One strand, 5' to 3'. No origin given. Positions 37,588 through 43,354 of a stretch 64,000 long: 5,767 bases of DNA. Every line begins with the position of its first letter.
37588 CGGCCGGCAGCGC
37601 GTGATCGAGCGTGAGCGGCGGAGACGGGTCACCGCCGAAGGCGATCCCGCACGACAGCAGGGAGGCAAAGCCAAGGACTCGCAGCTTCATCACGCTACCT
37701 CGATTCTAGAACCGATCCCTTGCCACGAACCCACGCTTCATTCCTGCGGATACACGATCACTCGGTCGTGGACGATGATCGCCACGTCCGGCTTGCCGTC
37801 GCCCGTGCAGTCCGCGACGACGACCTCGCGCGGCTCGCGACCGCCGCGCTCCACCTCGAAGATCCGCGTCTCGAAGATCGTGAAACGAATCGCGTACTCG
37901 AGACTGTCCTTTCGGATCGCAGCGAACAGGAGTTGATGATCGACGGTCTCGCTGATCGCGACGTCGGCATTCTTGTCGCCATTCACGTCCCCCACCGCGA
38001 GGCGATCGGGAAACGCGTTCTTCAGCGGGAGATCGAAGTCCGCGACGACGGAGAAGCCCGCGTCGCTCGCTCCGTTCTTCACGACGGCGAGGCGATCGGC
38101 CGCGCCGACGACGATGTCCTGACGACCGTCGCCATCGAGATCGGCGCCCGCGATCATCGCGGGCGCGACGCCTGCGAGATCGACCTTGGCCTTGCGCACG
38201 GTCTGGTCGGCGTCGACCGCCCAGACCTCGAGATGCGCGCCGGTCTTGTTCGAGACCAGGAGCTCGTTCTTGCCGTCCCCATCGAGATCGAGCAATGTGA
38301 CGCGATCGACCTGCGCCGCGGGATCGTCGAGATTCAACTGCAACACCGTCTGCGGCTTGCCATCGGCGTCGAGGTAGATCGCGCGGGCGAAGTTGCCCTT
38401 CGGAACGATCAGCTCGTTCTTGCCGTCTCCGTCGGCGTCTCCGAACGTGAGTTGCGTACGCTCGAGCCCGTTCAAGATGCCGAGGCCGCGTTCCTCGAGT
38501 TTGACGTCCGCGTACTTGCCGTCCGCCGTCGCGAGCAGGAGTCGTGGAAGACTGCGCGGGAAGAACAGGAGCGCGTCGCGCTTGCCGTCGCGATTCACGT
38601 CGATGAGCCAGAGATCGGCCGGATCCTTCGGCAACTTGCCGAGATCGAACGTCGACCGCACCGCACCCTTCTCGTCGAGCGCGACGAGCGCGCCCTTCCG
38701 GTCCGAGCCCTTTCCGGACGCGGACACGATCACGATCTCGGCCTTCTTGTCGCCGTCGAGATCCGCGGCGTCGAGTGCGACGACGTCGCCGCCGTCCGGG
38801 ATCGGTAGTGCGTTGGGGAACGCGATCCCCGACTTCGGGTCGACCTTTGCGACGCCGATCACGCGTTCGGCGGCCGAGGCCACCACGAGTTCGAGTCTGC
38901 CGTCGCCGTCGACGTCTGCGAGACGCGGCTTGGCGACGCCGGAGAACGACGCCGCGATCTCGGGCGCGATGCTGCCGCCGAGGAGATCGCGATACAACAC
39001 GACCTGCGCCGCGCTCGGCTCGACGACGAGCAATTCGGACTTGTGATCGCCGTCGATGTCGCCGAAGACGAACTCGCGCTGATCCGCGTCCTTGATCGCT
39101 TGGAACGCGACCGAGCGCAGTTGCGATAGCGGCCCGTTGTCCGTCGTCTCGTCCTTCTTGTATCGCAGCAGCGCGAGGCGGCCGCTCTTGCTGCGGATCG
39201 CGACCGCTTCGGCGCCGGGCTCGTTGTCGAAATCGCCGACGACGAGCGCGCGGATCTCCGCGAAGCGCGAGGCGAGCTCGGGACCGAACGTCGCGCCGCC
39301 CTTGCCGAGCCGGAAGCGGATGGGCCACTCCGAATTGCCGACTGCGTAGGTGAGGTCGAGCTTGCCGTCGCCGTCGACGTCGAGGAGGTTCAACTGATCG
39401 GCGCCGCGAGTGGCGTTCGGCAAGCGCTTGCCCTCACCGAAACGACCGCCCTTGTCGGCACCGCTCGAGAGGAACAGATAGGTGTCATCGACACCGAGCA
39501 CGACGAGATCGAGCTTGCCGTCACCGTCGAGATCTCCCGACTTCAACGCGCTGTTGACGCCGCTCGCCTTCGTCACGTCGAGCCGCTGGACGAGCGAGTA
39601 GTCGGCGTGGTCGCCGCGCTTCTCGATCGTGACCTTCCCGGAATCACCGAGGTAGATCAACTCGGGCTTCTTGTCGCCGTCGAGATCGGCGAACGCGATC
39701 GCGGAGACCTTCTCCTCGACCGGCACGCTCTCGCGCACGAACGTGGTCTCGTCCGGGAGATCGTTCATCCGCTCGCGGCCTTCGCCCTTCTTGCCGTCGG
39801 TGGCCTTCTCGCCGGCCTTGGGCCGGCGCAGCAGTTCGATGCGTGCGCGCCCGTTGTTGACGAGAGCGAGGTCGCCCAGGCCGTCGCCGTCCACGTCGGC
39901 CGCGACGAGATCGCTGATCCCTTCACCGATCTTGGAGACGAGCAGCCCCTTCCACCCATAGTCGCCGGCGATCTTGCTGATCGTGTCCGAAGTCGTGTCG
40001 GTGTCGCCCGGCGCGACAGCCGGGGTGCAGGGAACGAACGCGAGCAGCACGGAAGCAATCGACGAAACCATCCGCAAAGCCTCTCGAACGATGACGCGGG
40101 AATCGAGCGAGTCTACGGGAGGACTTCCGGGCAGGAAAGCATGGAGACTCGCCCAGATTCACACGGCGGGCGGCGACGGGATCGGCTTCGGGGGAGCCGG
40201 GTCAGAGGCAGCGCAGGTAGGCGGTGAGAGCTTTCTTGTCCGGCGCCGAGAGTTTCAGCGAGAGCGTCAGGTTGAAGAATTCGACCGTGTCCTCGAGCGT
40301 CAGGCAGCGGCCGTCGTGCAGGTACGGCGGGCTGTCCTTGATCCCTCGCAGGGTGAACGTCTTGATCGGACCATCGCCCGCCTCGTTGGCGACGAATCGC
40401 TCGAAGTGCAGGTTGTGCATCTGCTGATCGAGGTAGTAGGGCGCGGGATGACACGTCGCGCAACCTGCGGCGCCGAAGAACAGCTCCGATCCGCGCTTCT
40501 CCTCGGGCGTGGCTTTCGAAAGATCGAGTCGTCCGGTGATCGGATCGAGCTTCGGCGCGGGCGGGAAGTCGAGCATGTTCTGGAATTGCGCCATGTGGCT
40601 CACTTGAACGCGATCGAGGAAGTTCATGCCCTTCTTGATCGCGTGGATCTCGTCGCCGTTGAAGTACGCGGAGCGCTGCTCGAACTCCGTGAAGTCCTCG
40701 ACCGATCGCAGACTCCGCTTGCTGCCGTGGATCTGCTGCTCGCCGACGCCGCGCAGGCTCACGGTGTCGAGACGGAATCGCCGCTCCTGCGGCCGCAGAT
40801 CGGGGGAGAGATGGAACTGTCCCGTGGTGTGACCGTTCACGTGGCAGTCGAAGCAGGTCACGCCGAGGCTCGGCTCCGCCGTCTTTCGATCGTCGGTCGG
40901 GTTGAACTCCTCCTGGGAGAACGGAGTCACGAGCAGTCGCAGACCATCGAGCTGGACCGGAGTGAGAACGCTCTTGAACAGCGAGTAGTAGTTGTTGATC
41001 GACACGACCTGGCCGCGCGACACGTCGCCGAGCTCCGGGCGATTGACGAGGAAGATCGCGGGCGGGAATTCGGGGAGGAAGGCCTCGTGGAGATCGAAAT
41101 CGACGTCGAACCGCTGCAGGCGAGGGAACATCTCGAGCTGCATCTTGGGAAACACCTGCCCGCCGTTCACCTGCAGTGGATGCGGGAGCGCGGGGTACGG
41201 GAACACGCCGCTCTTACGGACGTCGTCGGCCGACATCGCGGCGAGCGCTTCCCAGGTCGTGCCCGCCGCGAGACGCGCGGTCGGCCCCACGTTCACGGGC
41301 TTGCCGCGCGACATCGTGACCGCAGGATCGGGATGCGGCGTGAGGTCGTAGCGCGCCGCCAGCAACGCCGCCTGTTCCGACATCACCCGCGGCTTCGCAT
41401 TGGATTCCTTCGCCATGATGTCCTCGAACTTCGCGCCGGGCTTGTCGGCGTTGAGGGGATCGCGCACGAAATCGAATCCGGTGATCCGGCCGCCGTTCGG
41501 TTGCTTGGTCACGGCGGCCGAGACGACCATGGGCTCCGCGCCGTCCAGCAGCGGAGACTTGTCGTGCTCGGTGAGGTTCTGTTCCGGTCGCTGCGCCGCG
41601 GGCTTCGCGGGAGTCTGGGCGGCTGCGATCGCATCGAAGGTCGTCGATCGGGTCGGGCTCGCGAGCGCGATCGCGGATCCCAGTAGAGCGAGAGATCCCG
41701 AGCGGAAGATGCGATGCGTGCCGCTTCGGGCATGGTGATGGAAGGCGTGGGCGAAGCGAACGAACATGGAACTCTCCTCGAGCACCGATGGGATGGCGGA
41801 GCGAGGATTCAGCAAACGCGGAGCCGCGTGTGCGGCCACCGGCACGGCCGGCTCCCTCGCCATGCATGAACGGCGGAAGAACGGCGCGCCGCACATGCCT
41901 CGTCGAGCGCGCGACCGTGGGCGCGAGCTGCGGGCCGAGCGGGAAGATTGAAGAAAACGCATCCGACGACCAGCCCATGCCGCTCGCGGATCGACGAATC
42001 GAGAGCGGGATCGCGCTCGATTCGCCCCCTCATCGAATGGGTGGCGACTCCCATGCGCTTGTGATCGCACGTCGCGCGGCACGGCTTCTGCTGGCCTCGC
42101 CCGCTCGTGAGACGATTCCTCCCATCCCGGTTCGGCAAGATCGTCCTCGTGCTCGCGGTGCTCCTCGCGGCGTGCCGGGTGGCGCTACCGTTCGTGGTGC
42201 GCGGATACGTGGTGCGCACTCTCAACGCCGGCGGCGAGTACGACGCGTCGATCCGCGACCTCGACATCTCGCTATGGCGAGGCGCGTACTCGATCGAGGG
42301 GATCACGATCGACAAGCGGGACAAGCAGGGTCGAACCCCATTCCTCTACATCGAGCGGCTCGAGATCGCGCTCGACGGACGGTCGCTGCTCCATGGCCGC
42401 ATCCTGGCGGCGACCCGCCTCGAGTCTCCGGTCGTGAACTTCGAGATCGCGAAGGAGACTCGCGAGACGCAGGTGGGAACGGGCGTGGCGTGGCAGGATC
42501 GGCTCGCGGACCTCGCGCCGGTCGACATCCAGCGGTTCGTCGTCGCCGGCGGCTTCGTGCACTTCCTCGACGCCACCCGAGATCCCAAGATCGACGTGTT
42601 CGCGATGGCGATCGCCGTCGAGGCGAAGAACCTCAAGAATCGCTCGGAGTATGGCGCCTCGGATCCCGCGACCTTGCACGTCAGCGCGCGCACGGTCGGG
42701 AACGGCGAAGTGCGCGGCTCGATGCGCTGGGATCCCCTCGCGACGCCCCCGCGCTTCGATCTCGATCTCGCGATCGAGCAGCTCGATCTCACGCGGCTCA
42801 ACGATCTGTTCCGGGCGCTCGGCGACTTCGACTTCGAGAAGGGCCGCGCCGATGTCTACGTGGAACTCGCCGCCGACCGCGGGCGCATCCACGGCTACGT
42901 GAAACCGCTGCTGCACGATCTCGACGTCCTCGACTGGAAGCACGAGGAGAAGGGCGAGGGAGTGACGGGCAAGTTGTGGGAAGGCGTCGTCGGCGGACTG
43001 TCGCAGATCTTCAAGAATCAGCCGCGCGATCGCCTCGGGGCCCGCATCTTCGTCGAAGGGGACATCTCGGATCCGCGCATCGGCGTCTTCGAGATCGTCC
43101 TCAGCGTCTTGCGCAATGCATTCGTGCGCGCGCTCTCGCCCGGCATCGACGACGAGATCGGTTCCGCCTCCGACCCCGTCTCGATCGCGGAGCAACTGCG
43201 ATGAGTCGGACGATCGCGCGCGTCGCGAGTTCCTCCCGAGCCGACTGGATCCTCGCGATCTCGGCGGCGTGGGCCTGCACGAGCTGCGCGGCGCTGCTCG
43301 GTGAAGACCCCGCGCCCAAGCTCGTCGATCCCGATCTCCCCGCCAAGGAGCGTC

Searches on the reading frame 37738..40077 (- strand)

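Call 48: search_protein_families(library=pfam, proteins=[window:37738-40077:-], max_evalue=0.00001)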
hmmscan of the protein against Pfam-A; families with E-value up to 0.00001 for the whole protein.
window:37738-40077:- (779 aa): 6 families
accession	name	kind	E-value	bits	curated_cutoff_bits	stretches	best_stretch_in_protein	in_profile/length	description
PF13517.12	FG-GAP_3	-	2.4e-47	159.8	26.9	6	182-242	1-59/61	FG-GAP-like repeat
PF01839.29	FG-GAP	-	9e-39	131.2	22.1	0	642-662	5-25/37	FG-GAP repeat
PF16743.10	PliI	-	1.7e-10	41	27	0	590-629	59-101/123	Periplasmic lysozyme inhibitor of I-type lysozyme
PF12256.14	TcdB_toxin_midN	-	6e-10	39.2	24.8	0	223-254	23-56/181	Insecticide toxin TcdB middle/N-terminal region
PF14783.12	BBS2_Mid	-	1.4e-08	35.2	27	0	594-611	3-20/108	Ciliary BBSome complex subunit 2, middle region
PF15907.11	Itfg2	-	1.4e-06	28.3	27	0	269-352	11-94/330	Integrin-alpha FG-GAP repeat-containing protein 2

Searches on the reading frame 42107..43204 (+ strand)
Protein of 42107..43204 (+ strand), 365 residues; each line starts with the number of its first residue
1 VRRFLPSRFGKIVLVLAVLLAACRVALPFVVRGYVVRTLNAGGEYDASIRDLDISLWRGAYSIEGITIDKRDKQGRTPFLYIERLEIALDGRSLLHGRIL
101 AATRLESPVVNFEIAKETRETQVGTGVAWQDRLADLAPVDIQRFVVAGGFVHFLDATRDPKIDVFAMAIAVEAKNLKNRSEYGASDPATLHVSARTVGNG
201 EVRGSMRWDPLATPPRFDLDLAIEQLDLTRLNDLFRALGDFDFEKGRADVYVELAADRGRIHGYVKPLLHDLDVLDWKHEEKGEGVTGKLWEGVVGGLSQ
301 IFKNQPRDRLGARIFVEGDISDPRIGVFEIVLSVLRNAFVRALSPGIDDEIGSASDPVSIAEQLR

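Call 48: search_protein_families(library=pfam, proteins=[window:42107-43204:+], max_evalue=0.00001)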
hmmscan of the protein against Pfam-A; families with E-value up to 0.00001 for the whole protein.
window:42107-43204:+ (365 aa): 1 family
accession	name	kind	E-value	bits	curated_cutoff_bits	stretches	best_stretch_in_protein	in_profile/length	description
PF05359.17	DUF748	-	4e-23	81.9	50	2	12-119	21-126/1037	Domain of Unknown Function (DUF748)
